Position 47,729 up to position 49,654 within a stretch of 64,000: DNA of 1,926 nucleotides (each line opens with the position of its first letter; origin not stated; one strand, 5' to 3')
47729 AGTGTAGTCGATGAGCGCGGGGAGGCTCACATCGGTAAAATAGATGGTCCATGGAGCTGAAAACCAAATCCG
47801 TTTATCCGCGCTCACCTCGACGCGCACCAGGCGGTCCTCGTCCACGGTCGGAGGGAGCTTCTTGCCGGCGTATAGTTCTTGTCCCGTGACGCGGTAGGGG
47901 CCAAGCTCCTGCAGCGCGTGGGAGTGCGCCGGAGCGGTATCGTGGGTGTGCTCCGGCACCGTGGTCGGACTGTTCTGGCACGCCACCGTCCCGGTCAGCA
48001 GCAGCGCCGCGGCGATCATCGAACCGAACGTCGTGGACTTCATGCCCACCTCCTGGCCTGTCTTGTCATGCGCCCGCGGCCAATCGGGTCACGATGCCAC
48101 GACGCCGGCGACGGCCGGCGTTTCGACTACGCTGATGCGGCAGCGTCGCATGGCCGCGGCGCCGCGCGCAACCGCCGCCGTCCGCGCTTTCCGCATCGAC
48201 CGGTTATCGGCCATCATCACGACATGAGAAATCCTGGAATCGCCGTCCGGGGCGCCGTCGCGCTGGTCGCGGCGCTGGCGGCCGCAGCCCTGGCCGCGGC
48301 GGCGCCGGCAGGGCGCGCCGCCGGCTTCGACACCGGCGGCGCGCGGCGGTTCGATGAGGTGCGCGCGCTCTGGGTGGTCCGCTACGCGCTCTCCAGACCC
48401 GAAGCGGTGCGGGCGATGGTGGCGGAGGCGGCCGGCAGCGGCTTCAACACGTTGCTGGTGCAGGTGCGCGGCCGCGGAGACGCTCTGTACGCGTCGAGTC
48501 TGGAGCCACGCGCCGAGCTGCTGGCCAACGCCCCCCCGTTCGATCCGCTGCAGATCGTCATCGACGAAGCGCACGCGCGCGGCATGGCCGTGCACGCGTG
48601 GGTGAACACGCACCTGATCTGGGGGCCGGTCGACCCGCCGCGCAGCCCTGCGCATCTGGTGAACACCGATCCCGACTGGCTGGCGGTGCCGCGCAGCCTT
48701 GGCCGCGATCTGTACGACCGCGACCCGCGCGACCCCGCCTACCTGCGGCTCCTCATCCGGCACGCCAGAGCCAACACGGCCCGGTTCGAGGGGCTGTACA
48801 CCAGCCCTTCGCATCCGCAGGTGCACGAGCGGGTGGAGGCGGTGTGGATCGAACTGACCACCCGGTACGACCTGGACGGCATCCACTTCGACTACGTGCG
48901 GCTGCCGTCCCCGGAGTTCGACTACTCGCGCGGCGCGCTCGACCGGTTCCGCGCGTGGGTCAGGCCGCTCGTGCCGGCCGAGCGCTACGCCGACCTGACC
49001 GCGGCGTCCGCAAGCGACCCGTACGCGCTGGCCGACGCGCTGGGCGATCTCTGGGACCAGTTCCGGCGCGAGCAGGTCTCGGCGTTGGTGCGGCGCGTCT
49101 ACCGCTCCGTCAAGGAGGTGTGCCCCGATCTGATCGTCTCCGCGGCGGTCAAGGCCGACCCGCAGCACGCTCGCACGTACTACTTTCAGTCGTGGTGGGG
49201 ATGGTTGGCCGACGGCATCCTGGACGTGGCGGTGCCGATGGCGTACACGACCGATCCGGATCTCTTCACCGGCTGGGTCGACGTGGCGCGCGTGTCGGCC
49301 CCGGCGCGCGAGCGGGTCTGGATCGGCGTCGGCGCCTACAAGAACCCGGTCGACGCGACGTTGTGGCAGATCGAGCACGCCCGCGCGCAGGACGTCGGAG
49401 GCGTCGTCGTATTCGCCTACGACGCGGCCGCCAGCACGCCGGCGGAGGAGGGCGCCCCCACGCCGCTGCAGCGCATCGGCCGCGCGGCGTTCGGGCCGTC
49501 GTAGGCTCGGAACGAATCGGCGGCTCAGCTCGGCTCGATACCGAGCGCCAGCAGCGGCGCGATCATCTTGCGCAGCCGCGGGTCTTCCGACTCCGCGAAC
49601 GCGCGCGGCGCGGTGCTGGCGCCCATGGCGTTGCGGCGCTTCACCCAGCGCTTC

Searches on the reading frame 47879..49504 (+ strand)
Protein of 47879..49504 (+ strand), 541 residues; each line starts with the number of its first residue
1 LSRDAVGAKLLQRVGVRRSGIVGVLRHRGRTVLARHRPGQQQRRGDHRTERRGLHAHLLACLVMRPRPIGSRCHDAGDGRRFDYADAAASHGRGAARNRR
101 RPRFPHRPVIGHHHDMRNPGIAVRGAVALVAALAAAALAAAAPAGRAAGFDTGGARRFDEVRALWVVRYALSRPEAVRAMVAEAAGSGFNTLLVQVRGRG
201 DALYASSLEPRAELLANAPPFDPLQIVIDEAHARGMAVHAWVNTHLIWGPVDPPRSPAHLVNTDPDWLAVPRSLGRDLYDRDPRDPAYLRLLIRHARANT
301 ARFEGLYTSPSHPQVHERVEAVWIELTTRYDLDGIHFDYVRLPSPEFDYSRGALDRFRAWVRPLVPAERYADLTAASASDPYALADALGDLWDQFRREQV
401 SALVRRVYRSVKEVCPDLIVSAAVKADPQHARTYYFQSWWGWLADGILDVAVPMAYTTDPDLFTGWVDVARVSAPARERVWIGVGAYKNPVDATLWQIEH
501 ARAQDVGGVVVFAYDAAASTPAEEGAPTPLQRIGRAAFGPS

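Call 18: search_protein_families(library=pfam, proteins=[window:47879-49504:+], max_evalue=0.001)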
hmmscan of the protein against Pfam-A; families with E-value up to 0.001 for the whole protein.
window:47879-49504:+ (541 aa): 1 family
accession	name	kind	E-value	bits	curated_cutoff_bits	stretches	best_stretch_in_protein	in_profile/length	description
PF02638.21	GHL10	-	7.1e-29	101.3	27.9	1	161-487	2-297/311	Glycosyl hydrolase-like 10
